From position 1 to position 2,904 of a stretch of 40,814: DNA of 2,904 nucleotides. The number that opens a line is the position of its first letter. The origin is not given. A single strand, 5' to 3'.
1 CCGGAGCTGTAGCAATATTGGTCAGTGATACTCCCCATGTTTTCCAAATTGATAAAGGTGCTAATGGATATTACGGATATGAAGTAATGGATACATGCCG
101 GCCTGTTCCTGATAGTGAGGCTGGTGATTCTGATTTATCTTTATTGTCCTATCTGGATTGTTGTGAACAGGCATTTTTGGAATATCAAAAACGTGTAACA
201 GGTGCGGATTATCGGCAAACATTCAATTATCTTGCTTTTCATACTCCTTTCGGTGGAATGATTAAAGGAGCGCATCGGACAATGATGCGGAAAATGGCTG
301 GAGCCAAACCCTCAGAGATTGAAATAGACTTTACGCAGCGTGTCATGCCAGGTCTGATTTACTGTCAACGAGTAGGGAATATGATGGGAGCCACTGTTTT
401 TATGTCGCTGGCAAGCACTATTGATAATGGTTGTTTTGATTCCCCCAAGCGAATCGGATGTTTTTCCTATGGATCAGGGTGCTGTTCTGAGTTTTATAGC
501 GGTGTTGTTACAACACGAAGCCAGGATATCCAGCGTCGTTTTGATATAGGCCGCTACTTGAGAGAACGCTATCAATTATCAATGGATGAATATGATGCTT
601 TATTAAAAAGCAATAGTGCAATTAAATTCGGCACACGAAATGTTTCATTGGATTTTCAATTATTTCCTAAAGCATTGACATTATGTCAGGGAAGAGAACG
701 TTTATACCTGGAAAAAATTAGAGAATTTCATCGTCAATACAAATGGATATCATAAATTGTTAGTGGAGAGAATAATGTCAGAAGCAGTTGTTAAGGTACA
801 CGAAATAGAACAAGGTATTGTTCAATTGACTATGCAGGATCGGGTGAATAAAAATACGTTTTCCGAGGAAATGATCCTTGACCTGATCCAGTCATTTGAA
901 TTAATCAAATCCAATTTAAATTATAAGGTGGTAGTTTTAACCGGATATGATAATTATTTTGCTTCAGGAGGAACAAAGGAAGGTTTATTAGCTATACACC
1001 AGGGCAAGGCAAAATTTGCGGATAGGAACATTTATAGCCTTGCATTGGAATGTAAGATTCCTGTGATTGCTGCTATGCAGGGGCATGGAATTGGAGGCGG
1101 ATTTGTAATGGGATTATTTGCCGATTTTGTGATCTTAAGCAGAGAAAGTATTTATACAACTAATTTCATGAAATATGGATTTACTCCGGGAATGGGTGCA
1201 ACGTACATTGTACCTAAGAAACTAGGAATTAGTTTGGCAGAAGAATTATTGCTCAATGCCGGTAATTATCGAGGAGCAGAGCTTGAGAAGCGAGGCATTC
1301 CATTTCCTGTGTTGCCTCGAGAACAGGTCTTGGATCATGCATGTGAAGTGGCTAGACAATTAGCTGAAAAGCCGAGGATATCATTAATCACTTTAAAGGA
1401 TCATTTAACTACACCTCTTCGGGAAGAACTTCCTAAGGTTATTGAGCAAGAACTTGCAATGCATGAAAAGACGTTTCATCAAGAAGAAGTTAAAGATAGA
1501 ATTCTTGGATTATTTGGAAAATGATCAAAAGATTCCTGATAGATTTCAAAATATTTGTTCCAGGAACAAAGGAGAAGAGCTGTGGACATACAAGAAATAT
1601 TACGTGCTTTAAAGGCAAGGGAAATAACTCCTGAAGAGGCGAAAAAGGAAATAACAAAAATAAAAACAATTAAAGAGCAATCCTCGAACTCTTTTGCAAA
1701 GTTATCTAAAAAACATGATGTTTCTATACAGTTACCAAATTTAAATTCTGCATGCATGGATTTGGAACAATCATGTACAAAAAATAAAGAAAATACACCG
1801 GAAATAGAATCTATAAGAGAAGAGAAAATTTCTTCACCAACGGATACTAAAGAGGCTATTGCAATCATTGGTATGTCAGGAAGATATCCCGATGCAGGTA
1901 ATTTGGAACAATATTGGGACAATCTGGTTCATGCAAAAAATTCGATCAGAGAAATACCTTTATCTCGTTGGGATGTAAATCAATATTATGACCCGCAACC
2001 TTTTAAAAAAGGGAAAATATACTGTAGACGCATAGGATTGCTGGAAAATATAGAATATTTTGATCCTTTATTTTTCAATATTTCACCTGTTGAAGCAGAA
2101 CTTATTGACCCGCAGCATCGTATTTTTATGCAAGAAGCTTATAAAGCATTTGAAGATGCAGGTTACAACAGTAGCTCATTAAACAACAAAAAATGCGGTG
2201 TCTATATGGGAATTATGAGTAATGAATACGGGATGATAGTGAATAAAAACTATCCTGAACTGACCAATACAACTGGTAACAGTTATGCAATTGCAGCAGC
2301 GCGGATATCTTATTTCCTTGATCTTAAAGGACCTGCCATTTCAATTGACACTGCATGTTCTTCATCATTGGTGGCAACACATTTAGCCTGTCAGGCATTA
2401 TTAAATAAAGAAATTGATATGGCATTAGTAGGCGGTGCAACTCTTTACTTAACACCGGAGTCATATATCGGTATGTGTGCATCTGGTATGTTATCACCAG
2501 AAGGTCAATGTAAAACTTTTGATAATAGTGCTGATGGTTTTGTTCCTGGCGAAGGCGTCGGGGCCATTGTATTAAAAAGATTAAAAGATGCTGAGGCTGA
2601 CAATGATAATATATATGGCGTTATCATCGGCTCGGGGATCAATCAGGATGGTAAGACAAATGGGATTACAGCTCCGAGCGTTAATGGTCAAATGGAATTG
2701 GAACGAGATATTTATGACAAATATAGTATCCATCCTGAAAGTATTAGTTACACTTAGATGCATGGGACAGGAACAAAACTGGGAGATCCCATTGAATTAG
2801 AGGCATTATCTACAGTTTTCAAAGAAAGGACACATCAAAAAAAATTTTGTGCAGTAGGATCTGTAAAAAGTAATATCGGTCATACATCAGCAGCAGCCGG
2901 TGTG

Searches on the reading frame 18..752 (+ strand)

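Call 4: search_protein_families(library=pfam, proteins=[window:18-752:+], max_evalue=0.001)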
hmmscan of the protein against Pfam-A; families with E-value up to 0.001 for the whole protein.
window:18-752:+ (245 aa): 1 family
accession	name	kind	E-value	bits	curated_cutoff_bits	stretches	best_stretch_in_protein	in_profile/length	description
PF08540.16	HMG_CoA_synt_C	-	1.4e-20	74.6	25.1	1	105-239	140-274/280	Hydroxymethylglutaryl-coenzyme A synthase C terminal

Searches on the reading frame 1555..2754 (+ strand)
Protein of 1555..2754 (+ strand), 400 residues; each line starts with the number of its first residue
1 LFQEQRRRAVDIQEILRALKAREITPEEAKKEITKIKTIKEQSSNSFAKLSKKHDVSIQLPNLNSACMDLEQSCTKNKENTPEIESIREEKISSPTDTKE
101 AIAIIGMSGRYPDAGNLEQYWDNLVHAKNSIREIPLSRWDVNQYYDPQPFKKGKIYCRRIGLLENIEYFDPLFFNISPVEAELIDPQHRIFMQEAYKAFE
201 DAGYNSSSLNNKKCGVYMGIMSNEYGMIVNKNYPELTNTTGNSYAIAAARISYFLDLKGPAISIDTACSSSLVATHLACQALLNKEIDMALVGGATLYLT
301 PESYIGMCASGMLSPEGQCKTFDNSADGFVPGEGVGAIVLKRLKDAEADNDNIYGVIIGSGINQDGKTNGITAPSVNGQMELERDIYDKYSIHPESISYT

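Call 4: search_protein_families(library=pfam, proteins=[window:1555-2754:+], max_evalue=0.001)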
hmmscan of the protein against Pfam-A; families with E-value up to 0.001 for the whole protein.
window:1555-2754:+ (400 aa): 3 families
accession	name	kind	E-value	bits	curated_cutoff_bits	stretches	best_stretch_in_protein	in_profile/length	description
PF00109.32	ketoacyl-synt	-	4.1e-92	308.8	20.8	1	100-346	2-252/252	Beta-ketoacyl synthase, N-terminal domain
PF02801.28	Ketoacyl-synt_C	-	1.1e-06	29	20.8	1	354-399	1-47/119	Beta-ketoacyl synthase, C-terminal domain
PF00108.29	Thiolase_N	-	1.4e-05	25.1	26.4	1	255-296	72-113/260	Thiolase, N-terminal domain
